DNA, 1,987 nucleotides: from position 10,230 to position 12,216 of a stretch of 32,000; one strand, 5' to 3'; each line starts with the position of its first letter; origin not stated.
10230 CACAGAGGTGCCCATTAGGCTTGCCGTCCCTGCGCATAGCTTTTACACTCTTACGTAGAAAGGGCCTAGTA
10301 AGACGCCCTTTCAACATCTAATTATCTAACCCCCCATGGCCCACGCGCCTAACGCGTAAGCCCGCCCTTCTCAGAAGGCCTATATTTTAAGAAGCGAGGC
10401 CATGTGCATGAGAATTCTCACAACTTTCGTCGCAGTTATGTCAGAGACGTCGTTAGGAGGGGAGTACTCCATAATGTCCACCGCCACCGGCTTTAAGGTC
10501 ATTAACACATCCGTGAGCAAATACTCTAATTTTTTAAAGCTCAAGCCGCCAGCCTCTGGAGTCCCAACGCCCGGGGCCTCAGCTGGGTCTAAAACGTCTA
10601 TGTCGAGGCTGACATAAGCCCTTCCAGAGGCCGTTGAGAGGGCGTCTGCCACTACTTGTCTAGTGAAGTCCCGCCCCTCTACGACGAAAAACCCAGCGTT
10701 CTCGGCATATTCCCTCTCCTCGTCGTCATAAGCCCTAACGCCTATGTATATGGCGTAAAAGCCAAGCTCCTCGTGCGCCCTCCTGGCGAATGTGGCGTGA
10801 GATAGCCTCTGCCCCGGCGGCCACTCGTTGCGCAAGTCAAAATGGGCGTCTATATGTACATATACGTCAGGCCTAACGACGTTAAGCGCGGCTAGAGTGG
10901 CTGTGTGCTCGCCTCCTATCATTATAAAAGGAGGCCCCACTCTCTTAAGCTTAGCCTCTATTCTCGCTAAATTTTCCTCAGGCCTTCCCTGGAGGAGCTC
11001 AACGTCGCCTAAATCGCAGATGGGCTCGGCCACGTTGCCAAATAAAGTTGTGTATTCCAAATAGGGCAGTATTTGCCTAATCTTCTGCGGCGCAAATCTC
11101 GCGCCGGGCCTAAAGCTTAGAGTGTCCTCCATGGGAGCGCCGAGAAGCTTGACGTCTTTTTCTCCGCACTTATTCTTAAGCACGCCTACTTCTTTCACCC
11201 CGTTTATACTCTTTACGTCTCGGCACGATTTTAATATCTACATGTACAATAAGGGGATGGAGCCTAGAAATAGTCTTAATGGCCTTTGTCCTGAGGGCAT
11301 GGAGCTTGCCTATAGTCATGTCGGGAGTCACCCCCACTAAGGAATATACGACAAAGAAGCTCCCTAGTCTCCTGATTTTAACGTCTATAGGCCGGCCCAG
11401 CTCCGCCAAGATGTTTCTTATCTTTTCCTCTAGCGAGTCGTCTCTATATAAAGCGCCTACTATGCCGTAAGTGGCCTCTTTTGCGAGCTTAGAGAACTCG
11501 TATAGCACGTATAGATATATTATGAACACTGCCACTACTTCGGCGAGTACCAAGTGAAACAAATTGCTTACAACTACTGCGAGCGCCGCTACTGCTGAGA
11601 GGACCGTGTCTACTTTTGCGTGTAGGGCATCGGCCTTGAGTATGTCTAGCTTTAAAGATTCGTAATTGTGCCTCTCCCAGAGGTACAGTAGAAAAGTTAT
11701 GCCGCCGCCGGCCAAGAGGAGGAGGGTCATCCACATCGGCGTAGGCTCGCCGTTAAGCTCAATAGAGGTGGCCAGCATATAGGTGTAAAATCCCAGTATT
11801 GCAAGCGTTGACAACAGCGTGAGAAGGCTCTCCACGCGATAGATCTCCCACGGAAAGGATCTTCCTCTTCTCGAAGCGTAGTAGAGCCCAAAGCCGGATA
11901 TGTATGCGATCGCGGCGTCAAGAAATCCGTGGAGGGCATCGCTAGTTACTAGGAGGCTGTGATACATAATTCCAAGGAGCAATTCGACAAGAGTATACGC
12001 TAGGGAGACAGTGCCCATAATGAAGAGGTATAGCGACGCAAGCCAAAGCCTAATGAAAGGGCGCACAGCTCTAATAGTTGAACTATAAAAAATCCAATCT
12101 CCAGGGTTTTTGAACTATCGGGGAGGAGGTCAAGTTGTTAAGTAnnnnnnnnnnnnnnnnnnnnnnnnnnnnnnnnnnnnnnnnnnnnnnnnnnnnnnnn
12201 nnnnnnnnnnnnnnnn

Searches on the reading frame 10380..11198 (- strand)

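Call 53: search_protein_families(library=pfam, proteins=[window:10380-11198:-], max_evalue=0.001)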
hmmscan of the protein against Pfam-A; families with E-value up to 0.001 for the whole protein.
window:10380-11198:- (272 aa): 1 family
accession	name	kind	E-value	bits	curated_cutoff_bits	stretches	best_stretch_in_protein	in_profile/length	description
PF00491.26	Arginase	-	4.7e-59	200.6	22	1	15-266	2-278/280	Arginase family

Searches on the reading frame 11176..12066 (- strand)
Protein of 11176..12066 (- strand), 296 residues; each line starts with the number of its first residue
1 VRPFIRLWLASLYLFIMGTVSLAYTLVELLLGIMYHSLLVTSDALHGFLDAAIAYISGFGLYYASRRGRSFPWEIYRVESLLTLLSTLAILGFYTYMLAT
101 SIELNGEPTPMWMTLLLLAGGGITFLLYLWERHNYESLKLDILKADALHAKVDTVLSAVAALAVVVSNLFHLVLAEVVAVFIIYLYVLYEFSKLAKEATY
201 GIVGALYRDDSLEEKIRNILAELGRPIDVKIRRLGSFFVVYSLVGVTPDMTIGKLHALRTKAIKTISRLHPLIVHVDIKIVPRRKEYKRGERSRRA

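Call 53: search_protein_families(library=pfam, proteins=[window:11176-12066:-], max_evalue=0.001)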
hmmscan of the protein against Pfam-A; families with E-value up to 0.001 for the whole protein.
window:11176-12066:- (296 aa): 1 family
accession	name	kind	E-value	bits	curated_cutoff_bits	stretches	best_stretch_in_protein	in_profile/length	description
PF01545.26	Cation_efflux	-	3e-23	83.1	26.6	1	15-201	2-196/198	Cation efflux family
